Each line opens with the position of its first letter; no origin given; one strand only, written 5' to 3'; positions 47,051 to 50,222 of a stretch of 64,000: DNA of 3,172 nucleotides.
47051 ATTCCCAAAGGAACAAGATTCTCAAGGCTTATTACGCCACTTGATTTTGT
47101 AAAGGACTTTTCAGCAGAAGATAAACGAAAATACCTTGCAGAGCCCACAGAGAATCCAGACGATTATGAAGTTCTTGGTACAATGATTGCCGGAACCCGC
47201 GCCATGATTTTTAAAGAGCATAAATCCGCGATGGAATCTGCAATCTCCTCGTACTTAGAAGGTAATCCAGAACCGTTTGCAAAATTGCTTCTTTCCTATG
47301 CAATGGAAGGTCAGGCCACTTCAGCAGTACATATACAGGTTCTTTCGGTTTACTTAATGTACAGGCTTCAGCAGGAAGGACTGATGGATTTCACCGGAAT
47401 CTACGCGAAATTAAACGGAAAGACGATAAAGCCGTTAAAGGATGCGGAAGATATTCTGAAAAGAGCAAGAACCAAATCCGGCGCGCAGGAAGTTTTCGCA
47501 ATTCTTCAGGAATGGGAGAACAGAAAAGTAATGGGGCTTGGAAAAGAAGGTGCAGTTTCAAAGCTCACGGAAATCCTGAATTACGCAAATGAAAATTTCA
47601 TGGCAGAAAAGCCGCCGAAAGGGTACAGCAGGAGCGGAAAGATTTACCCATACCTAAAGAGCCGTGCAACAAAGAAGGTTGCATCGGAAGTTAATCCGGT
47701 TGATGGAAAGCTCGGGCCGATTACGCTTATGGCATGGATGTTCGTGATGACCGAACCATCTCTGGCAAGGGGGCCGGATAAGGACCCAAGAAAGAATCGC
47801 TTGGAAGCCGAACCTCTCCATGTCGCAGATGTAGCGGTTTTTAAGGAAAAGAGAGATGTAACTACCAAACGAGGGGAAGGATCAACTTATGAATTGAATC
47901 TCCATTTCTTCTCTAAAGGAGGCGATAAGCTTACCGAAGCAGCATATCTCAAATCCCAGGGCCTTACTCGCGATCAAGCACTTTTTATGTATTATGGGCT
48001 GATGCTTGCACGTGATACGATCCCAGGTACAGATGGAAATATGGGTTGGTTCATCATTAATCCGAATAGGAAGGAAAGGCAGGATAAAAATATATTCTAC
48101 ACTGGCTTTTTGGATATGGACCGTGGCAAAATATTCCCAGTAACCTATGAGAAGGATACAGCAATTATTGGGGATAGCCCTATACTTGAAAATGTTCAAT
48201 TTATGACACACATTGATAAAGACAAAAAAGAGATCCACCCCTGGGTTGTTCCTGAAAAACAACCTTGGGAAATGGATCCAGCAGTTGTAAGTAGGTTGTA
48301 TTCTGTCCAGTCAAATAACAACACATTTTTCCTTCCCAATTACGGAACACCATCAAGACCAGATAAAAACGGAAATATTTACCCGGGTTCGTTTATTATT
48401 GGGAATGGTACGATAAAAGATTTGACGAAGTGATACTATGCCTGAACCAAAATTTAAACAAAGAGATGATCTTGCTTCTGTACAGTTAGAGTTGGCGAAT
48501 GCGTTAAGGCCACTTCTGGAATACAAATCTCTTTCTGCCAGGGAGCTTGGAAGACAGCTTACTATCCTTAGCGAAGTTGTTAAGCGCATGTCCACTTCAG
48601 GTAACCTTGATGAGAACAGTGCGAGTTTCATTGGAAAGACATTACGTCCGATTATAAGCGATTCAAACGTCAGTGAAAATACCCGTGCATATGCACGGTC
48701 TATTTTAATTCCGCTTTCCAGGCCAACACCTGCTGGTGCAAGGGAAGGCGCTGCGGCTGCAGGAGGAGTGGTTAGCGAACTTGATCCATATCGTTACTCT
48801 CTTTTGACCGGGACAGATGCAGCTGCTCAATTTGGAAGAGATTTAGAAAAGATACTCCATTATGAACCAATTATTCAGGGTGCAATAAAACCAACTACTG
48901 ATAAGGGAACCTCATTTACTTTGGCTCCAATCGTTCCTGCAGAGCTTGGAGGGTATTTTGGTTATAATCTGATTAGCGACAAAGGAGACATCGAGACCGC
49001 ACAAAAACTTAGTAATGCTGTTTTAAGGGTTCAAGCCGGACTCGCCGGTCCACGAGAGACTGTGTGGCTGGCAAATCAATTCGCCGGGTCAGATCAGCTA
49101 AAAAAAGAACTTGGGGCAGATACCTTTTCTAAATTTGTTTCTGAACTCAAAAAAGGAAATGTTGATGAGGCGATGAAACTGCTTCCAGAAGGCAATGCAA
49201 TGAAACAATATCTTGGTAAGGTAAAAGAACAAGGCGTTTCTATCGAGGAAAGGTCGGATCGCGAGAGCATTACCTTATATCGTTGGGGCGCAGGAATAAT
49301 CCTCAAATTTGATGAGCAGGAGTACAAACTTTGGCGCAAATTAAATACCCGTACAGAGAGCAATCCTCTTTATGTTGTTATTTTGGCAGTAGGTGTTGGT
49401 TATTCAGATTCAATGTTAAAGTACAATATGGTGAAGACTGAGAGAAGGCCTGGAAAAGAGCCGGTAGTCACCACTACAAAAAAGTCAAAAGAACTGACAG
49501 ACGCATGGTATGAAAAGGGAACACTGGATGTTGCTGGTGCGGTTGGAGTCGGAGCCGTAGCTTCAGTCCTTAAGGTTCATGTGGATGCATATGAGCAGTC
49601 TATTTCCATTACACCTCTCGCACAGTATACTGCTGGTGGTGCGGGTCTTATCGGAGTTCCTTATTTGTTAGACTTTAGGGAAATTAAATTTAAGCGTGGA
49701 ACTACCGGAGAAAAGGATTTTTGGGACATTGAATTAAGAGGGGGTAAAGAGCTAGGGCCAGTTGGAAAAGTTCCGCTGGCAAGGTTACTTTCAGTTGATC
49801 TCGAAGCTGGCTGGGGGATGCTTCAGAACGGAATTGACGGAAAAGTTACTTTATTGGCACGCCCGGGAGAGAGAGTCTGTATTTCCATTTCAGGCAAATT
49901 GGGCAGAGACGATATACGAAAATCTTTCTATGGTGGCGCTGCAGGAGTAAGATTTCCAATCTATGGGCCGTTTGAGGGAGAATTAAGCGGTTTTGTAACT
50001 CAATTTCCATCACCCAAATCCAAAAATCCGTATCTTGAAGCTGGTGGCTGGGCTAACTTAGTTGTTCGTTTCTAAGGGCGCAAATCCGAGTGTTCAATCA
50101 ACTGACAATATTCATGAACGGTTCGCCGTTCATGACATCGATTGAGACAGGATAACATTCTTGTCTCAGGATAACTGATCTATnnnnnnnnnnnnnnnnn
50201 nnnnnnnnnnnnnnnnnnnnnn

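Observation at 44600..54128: Co-directional cluster of three very large ORFan genes ending in a secreted adhesin-like protein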

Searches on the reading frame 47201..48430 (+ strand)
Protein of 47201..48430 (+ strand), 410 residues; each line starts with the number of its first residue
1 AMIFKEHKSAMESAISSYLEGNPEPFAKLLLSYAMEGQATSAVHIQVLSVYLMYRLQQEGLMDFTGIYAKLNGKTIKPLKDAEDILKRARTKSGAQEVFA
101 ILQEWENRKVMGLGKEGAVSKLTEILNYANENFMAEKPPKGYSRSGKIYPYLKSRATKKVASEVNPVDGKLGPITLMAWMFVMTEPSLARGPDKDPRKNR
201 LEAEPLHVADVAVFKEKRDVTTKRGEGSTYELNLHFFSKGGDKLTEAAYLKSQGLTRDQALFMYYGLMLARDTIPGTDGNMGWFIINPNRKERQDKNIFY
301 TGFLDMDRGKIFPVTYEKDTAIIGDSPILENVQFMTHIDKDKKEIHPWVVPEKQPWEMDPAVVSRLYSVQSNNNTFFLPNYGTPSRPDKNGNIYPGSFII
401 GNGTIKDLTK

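Call 83: search_solved_structures(query=A6, max_evalue=10)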
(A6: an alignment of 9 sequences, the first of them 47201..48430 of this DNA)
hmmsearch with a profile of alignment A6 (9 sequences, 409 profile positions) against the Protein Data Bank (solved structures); distinct sequences matched with E-value up to 10: 0.

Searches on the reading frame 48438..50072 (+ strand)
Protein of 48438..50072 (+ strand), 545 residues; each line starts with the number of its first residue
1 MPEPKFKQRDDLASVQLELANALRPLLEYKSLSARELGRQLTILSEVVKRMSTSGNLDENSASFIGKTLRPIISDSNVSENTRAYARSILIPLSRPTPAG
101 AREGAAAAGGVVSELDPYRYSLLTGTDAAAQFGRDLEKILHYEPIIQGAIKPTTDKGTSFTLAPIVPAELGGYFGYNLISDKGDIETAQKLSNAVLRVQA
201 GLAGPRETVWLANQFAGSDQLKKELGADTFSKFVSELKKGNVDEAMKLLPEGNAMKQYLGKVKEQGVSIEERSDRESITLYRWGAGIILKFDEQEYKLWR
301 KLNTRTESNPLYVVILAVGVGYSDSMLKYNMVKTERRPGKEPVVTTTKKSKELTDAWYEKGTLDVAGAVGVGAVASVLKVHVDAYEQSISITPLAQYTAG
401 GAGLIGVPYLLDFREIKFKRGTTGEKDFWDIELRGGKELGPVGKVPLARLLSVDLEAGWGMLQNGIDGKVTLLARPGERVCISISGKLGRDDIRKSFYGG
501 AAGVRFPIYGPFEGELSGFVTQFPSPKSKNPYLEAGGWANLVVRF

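Call 5: search_protein_families(library=pfam, proteins=[window:48438-50072:+], max_evalue=1)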
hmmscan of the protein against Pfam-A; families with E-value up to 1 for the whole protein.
window:48438-50072:+ (545 aa): 1 family
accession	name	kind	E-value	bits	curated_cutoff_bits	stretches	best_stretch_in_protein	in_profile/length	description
PF05681.19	Fumerase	-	0.22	11.3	25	1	313-395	176-256/270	Fumarate hydratase (Fumerase)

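Call 7: search_protein_families(library=ncbifam, proteins=[window:48438-50072:+], max_evalue=1)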
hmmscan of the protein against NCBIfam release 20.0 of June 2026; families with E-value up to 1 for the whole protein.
window:48438-50072:+ (545 aa): 0 families

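Call 8: search_protein_families(library=phrogs, proteins=[window:48438-50072:+], max_evalue=1)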
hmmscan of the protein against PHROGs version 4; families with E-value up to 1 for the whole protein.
window:48438-50072:+ (545 aa): 1 family
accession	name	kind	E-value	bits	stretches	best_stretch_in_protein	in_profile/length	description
phrog_4314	-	unknown function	0.066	14.5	1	211-239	16-44/55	-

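Call 10: search_solved_structures(query=window:48438-50072:+, max_evalue=10)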
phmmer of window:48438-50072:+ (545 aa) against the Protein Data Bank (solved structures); distinct sequences matched with E-value up to 10: 0.

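Call 13: find_homologous_proteins(query=window:48438-50072:+)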
Query window:48438-50072:+: 8000 candidates shared short words with the query, none scored E <= 0.001.

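Call 78: search_solved_structures(query=A5, max_evalue=10)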
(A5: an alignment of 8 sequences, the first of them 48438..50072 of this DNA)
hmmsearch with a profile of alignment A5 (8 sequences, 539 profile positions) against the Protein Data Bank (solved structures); distinct sequences matched with E-value up to 10: 18.
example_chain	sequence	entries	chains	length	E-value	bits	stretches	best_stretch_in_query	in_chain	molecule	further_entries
1na0_A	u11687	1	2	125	0.0073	18.5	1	219-255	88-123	designed protein CTPR3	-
9gzg_A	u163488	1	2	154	0.0092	18.2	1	220-255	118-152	Engineered CTPR protein with glutamic acids for conductivity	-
8bu0_A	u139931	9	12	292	0.019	17.2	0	219-255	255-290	Consensus tetratricopeptide repeat protein | Crystal structure of an 8-repeat consensus TPR superhelix with Zinc. | Monomer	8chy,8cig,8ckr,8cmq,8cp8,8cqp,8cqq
1na3_A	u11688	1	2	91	0.02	17.1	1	220-255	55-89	designed protein CTPR2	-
6v8e_A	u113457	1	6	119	0.054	15.7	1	219-255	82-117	Designed protein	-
2fo7_A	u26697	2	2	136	0.11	14.7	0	219-245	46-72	SYNTHETIC CONSENSUS TPR PROTEIN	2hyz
8ch0_A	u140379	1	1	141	0.12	14.6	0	219-245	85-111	Consensus tetratricopeptide repeat protein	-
5hrz_A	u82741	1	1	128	0.15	14.2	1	219-256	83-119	TPR domain protein 1na0C3_3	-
6vfi_B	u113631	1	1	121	0.17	14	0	219-246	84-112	O43_dn18B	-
2wqh_A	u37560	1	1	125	0.2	13.8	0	219-255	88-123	CTPR3Y3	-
6vfh_A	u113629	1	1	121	0.56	12.3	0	219-245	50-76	T33_dn10A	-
2avp_A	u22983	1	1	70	0.77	11.8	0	219-245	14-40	synthetic consensus TPR protein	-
2xnx_M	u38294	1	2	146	0.82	11.8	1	4-125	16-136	M PROTEIN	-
4rfx_A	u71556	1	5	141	1.2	11.3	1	33-132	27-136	Dynactin subunit 1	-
6vl6_A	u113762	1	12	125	1.9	10.6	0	219-249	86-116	T33_dn2A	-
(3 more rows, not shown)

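Call 117: search_protein_families(library=padloc, proteins=[window:48438-50072:+], max_evalue=0.1)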
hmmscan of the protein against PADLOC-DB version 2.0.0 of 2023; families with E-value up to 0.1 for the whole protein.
window:48438-50072:+ (545 aa): 0 families
